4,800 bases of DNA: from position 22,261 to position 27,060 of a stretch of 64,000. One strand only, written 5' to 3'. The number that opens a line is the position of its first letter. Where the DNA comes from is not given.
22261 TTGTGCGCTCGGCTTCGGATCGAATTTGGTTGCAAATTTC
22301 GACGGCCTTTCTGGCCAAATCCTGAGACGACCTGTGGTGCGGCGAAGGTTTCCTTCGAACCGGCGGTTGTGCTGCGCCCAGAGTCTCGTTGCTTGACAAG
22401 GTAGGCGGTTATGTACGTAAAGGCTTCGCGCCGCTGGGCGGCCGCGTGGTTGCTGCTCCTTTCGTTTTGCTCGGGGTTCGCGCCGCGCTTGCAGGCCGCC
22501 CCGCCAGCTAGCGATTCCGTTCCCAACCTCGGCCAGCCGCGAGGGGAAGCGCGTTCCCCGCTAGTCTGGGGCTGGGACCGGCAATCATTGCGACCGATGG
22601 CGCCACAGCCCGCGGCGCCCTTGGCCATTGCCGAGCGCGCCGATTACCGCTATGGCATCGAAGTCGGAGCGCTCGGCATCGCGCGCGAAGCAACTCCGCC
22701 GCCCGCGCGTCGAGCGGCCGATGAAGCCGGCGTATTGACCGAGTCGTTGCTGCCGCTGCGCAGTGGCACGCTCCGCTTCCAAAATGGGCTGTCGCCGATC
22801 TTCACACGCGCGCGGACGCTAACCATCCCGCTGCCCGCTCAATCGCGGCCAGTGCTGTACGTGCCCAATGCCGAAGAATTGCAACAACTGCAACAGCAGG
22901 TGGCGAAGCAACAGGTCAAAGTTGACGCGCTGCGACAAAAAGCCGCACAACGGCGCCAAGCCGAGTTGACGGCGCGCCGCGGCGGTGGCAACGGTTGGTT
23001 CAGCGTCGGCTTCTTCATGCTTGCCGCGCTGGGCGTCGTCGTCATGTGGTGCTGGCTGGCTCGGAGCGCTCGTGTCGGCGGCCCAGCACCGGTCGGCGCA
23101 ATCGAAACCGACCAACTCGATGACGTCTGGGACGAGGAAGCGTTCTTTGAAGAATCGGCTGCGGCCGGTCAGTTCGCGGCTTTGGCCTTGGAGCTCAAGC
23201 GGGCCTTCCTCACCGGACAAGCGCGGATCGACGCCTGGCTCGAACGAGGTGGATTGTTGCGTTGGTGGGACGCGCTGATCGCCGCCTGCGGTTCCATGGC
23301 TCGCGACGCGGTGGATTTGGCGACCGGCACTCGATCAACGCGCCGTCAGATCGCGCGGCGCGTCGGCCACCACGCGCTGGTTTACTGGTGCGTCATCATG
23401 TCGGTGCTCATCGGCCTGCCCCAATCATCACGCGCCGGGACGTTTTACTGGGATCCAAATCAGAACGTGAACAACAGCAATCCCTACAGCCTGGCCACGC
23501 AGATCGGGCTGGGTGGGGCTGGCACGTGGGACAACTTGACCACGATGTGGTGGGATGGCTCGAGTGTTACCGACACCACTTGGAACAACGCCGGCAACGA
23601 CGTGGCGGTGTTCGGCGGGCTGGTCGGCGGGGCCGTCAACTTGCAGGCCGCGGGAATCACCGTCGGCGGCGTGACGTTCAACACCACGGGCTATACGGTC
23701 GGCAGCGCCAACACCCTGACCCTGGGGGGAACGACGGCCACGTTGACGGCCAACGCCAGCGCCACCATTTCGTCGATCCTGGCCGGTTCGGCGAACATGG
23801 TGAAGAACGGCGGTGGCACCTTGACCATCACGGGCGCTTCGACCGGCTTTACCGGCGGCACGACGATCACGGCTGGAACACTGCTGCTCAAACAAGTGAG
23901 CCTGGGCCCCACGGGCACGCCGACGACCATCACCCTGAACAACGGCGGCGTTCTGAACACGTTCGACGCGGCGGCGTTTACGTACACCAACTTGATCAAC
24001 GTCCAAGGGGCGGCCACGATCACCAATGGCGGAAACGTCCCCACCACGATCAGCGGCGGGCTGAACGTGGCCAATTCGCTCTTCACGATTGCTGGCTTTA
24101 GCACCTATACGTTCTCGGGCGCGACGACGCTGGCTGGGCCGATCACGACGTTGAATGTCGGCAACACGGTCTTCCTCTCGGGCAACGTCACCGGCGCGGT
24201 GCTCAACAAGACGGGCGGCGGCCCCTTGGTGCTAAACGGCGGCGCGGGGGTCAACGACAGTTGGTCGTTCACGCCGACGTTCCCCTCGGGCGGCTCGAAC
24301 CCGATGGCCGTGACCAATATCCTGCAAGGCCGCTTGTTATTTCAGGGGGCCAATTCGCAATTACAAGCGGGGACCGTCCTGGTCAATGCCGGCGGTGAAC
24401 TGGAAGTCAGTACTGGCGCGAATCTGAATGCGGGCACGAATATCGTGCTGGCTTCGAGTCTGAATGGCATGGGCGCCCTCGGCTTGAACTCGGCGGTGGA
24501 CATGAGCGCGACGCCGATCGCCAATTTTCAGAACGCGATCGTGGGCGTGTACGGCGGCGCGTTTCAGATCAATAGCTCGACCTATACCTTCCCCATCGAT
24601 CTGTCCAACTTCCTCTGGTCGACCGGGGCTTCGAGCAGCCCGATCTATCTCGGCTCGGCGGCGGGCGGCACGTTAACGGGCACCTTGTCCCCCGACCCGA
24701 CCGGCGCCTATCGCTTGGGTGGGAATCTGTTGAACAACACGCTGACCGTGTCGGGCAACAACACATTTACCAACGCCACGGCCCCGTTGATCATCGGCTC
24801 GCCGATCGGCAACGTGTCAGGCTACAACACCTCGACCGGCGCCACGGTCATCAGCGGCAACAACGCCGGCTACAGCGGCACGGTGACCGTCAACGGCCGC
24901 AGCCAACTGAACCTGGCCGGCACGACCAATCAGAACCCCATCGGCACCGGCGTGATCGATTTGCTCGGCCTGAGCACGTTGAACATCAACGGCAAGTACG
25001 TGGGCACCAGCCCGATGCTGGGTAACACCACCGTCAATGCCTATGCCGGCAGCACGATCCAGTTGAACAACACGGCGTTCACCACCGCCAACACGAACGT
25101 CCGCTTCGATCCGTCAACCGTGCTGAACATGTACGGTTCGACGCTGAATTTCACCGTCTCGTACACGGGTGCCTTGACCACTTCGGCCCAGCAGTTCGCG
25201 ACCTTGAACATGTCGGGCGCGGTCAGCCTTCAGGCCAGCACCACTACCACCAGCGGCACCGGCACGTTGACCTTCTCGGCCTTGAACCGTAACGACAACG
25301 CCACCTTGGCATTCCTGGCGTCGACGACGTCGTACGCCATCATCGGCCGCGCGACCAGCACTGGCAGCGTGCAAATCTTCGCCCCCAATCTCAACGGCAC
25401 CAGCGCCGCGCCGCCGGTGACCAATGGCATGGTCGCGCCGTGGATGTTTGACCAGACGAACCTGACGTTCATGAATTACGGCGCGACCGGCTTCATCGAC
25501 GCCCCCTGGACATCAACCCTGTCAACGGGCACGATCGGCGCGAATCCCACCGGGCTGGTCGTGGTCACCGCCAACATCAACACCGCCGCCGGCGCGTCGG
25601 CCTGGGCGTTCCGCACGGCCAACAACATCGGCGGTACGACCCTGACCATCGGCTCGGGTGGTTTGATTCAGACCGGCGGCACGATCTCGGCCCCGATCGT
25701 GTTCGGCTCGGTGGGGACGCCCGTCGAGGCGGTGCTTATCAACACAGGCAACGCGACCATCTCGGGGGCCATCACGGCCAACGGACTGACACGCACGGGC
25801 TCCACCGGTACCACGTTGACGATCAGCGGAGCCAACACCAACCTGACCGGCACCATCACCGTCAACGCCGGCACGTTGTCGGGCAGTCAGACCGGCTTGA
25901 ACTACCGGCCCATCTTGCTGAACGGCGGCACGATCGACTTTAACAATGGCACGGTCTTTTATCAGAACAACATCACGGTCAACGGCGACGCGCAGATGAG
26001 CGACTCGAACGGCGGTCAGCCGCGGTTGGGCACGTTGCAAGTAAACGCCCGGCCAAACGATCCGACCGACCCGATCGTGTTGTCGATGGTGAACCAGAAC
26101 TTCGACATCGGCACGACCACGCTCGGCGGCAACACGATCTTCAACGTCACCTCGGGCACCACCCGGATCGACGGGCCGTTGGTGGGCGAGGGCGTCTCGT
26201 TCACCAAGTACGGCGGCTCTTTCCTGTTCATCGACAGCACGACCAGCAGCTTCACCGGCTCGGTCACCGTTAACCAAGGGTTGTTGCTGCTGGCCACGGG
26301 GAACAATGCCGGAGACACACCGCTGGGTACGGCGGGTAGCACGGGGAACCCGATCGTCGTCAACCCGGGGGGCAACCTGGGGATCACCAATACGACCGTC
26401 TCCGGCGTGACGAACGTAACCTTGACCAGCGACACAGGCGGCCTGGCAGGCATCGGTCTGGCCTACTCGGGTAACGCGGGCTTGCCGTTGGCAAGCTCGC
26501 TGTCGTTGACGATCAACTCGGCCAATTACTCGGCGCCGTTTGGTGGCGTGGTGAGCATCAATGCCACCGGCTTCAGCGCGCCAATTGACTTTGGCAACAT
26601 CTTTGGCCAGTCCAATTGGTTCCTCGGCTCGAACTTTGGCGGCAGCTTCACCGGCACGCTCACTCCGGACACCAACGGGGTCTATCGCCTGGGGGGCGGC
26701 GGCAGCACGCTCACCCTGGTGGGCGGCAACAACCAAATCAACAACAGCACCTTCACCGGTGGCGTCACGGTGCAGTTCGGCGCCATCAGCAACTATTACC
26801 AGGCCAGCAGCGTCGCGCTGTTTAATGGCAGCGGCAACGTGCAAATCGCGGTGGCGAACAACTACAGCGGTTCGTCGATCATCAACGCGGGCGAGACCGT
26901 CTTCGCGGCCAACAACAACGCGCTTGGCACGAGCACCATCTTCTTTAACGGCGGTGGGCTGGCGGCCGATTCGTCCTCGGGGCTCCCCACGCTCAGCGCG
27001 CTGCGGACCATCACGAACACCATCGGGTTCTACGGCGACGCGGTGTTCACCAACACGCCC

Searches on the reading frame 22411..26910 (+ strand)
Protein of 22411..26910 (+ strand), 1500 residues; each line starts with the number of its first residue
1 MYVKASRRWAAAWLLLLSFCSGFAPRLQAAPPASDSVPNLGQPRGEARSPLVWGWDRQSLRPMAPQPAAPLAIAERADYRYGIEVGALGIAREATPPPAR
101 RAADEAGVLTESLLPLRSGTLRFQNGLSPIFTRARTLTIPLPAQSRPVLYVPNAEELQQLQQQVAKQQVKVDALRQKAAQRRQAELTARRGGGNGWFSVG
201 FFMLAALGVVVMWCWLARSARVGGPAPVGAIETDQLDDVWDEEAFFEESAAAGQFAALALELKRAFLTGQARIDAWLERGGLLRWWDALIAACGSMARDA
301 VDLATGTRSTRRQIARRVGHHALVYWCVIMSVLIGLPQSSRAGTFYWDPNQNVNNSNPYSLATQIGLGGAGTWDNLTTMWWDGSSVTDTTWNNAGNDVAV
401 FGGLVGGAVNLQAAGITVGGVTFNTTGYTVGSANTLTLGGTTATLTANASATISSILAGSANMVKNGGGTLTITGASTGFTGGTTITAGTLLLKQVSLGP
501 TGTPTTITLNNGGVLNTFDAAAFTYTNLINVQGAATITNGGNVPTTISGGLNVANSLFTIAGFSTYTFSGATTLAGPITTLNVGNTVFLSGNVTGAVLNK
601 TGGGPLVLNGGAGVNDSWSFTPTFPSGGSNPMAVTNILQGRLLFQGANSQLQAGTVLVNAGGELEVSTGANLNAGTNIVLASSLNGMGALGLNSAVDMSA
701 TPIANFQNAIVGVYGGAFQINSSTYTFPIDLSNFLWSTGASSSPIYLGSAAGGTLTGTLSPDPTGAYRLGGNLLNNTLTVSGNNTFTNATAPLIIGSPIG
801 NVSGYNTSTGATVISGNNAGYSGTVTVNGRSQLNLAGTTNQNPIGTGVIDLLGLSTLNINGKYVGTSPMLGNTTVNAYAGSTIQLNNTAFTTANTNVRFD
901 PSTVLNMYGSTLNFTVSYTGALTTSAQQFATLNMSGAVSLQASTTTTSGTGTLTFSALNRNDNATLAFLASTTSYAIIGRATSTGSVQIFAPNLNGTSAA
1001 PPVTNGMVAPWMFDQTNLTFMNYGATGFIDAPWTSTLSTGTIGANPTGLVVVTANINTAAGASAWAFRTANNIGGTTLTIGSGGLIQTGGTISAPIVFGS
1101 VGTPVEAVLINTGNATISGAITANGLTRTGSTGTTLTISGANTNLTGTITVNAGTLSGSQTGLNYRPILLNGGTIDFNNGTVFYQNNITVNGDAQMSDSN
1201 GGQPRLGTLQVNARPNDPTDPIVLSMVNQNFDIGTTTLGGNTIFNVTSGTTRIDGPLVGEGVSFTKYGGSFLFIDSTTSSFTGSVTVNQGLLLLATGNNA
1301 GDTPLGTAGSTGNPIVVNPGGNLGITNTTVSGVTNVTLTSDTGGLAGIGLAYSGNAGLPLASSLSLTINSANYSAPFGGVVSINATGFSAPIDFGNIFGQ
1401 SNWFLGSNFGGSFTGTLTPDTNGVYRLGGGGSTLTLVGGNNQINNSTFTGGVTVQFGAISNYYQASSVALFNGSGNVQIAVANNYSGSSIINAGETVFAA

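Call 8: search_protein_families(library=pfam, proteins=[window:22411-26910:+])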
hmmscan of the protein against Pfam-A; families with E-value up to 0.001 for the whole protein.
window:22411-26910:+ (1500 aa): 1 family
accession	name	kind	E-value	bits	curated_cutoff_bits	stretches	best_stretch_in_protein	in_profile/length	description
PF12951.13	PATR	-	2.7e-06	27.7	27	1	464-492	2-29/30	Passenger-associated-transport-repeat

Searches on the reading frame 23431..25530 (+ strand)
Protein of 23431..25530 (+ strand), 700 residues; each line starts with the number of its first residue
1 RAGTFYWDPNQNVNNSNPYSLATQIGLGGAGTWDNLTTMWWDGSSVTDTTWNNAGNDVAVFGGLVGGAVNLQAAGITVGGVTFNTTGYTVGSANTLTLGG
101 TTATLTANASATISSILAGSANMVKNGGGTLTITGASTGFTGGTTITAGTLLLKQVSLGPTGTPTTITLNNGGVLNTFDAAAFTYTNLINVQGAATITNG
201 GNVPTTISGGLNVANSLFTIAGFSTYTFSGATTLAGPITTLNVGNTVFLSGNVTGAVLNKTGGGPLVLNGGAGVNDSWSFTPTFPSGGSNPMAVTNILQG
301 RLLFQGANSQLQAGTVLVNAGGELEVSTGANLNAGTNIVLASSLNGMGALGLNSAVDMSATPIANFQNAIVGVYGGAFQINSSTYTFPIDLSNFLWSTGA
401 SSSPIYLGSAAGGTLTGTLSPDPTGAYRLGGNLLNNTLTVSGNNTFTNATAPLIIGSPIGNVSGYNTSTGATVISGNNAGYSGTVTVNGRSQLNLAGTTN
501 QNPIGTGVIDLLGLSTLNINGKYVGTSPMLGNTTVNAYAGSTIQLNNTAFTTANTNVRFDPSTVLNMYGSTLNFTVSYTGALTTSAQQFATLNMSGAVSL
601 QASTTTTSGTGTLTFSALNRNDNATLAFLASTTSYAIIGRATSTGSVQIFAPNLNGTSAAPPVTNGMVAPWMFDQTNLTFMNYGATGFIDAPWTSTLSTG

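Call 74: find_homologous_proteins(query=window:23431-25530:+, max_evalue=1e-20)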
Query window:23431-25530:+ (700 aa): 1 proteins with E <= 1e-20 among 8000 candidates.
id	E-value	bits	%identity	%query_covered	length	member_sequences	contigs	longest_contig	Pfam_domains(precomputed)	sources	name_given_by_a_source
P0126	1.2e-42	165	35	98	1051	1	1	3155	PF12951.14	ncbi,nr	ncbi:MAG: autotransporter-associated beta strand repeat-containing protein, partial [Verrucomicrobia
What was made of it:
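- Tried and rejected: Residues 341-1040 gave only one 35%-identical partial verrucomicrobial protein (call 74).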
